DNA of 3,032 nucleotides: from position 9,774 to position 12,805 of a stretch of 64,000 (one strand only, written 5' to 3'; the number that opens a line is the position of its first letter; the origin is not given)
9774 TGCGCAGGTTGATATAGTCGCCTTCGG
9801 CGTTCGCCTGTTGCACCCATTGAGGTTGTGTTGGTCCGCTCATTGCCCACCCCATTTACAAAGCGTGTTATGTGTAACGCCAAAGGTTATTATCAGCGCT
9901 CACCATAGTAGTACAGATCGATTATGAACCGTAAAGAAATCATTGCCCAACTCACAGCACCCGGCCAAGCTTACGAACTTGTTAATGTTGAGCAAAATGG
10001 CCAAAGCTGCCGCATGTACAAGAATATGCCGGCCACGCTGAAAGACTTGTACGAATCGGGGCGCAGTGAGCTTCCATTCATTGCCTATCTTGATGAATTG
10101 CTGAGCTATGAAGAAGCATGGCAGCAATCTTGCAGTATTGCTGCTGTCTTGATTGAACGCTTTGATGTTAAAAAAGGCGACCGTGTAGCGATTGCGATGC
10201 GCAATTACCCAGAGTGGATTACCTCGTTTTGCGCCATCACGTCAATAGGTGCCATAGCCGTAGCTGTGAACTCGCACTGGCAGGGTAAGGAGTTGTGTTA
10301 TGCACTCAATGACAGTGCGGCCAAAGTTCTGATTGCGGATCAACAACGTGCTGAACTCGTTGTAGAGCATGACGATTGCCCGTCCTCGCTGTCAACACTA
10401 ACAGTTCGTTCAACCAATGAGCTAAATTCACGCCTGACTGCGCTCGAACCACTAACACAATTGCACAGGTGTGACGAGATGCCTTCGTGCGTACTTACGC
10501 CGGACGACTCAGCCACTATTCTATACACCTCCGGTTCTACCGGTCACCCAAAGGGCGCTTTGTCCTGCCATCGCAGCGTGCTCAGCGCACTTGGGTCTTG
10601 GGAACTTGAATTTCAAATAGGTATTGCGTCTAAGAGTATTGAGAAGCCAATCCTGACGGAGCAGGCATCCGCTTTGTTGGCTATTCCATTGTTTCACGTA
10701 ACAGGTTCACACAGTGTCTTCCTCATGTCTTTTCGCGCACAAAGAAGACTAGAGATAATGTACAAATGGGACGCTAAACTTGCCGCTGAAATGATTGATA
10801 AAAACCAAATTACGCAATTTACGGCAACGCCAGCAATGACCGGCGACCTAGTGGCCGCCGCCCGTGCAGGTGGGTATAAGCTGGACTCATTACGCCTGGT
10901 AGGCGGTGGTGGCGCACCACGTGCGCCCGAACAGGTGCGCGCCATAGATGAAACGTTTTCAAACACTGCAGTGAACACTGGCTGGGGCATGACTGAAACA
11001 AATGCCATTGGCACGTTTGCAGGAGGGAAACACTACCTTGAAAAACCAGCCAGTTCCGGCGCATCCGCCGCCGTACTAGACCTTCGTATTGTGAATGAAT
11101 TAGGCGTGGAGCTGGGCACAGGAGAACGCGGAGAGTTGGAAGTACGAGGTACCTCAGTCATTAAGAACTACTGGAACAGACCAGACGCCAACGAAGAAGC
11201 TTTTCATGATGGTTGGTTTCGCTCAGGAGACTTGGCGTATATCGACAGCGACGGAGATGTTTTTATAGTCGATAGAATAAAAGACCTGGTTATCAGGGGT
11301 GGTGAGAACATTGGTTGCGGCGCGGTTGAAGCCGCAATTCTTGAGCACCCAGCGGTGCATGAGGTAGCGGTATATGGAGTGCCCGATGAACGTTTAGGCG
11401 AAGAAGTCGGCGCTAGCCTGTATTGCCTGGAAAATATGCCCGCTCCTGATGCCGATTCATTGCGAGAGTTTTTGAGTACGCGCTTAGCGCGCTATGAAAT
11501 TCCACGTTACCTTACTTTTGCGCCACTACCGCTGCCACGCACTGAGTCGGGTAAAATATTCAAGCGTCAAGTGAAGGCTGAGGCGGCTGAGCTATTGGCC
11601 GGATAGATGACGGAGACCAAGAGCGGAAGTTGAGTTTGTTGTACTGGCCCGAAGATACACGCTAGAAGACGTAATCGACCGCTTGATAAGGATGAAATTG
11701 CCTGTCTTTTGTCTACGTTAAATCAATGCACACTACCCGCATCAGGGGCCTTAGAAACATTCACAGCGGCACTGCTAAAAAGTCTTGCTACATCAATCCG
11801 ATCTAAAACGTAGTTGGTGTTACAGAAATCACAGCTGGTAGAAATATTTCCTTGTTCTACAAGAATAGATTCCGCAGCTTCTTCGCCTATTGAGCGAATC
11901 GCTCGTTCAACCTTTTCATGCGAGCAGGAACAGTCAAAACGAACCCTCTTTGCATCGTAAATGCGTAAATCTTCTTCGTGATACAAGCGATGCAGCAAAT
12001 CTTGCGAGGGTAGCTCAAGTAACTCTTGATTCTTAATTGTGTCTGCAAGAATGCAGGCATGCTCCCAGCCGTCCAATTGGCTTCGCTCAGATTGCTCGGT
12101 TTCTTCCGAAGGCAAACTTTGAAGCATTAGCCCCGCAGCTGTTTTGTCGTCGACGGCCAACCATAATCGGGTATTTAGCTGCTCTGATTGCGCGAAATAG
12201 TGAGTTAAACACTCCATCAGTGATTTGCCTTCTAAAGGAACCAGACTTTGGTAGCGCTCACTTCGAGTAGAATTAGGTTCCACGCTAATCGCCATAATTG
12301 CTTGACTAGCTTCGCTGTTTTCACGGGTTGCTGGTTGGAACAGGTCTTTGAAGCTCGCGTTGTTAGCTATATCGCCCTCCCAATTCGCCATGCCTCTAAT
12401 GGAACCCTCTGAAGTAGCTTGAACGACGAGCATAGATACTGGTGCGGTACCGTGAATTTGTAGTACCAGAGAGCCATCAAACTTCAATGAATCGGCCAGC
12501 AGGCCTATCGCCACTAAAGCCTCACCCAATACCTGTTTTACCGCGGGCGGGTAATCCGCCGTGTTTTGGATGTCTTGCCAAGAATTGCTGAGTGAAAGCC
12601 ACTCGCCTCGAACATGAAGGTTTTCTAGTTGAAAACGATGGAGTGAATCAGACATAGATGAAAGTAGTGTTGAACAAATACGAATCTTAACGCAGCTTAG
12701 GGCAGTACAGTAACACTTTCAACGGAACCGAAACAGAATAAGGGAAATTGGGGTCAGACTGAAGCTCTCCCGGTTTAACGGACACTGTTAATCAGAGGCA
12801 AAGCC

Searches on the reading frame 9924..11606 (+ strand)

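Call 69: search_protein_families(library=pfam, proteins=[window:9924-11606:+], max_evalue=0.00001)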
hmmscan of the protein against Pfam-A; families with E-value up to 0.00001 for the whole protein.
window:9924-11606:+ (560 aa): 2 families
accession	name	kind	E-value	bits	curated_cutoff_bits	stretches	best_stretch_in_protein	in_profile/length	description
PF00501.34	AMP-binding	-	2.7e-68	231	29.9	1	52-417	13-384/384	AMP-binding enzyme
PF13193.12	AMP-binding_C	-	2.5e-14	54.4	24.5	1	468-544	2-76/76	AMP-binding enzyme C-terminal domain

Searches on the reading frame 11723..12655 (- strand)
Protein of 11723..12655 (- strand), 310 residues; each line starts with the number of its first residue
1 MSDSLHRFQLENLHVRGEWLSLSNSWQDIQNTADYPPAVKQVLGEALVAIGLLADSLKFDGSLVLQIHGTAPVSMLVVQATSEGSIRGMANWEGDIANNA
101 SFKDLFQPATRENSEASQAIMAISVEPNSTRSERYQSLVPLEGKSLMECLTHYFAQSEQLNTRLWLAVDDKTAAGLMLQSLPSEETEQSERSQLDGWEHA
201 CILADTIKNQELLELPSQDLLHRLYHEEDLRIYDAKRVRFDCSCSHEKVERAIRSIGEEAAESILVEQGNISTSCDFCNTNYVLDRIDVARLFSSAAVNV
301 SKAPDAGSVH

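Call 69: search_protein_families(library=pfam, proteins=[window:11723-12655:-], max_evalue=0.00001)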
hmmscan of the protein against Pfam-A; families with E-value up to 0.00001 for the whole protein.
window:11723-12655:- (310 aa): 1 family
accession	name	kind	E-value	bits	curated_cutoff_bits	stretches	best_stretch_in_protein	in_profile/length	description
PF01430.24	HSP33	-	1.2e-75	254.9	21.4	1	3-284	1-272/273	Hsp33 protein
